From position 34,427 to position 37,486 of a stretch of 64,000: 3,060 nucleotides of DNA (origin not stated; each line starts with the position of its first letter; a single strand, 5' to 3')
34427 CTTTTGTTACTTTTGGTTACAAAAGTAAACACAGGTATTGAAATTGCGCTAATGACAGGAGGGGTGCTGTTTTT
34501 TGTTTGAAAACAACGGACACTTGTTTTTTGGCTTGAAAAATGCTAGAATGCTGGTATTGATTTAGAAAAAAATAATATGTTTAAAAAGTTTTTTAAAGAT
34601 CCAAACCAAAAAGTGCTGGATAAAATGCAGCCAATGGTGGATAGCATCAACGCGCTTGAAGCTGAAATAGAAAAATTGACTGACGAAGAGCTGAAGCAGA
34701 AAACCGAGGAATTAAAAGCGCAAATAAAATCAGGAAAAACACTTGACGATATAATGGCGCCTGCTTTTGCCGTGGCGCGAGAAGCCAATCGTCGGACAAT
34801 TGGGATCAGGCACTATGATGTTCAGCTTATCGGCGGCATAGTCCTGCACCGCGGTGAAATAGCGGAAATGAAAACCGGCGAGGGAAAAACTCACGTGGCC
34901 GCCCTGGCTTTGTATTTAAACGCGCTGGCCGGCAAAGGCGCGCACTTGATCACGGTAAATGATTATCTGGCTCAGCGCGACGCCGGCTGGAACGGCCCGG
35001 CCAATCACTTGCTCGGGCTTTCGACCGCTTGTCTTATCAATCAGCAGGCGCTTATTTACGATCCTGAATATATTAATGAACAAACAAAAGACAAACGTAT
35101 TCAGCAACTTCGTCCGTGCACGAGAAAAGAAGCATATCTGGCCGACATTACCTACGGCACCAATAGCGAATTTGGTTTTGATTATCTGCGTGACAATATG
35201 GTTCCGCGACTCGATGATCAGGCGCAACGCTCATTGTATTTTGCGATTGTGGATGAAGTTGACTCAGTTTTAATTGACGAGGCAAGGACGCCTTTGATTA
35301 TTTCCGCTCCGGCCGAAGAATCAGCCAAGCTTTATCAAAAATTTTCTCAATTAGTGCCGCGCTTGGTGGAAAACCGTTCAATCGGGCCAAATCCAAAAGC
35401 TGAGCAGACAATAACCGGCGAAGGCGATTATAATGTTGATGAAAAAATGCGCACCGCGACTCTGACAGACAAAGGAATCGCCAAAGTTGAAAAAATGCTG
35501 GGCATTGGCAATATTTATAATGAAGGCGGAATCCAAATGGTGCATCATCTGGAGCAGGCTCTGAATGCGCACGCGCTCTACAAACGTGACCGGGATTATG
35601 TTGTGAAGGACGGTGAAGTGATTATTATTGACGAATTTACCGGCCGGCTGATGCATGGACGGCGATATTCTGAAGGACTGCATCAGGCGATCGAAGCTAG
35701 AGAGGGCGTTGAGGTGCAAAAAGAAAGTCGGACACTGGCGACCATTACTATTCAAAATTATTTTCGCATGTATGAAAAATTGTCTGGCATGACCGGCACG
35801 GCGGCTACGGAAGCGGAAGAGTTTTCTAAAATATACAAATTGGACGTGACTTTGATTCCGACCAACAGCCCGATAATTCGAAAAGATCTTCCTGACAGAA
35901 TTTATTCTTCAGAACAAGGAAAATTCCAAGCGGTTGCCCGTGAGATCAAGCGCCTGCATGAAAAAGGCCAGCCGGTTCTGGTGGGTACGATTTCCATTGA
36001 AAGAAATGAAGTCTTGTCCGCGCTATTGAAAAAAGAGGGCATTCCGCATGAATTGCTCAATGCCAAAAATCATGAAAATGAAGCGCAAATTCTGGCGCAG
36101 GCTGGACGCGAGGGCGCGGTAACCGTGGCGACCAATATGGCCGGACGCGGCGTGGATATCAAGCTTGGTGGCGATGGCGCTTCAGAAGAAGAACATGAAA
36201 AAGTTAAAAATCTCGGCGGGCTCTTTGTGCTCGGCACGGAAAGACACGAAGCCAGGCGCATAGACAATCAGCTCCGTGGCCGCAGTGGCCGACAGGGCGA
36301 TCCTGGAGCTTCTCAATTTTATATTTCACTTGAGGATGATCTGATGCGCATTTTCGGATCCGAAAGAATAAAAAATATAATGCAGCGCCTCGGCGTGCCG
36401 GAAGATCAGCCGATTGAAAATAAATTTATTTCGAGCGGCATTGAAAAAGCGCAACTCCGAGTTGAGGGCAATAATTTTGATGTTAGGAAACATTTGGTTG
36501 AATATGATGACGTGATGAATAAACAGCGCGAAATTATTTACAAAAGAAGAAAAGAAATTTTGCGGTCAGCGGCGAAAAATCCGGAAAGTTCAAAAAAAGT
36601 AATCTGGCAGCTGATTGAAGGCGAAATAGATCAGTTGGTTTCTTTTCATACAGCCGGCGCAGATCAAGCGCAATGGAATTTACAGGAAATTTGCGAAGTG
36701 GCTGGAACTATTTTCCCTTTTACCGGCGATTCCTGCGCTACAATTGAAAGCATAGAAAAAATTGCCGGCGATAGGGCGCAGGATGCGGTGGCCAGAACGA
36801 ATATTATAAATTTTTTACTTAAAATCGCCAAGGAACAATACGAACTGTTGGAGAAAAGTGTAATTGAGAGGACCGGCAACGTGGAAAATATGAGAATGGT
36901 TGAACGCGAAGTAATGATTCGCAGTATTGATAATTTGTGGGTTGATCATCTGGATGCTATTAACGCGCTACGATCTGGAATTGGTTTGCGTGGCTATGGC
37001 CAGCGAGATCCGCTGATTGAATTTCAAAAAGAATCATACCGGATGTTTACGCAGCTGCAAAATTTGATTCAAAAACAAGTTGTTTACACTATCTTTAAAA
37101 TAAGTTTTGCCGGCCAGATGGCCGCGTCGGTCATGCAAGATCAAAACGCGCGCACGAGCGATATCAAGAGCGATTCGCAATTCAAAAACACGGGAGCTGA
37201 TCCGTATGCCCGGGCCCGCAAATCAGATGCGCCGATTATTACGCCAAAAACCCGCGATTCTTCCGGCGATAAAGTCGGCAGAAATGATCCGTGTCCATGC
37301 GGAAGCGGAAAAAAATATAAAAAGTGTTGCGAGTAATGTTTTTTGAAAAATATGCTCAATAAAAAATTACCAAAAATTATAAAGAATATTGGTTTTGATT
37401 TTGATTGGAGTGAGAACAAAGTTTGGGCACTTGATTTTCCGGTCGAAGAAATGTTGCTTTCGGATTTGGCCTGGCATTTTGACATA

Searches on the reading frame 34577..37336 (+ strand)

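Call 16: search_protein_families(library=pfam, proteins=[window:34577-37336:+], max_evalue=0.00001)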
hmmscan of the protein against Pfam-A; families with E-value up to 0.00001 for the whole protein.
window:34577-37336:+ (919 aa): 5 families
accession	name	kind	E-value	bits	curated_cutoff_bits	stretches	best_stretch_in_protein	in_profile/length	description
PF07517.20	SecA_DEAD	-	1.4e-119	399.1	24.6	1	3-417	2-290/290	SecA DEAD-like domain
PF21090.3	P-loop_SecA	-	2.1e-84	282.7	27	2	432-534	1-103/205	SecA P-loop domain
PF07516.18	SecA_SW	-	1.1e-57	195.8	26.7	1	612-842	1-199/200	SecA Wing and Scaffold domain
PF01043.26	SecA_PP_bind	-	5.1e-42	143.4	23.5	1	249-373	2-110/110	SecA preprotein cross-linking domain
PF02810.21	SEC-C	-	1e-09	38.5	20.4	1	902-919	1-18/19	SEC-C motif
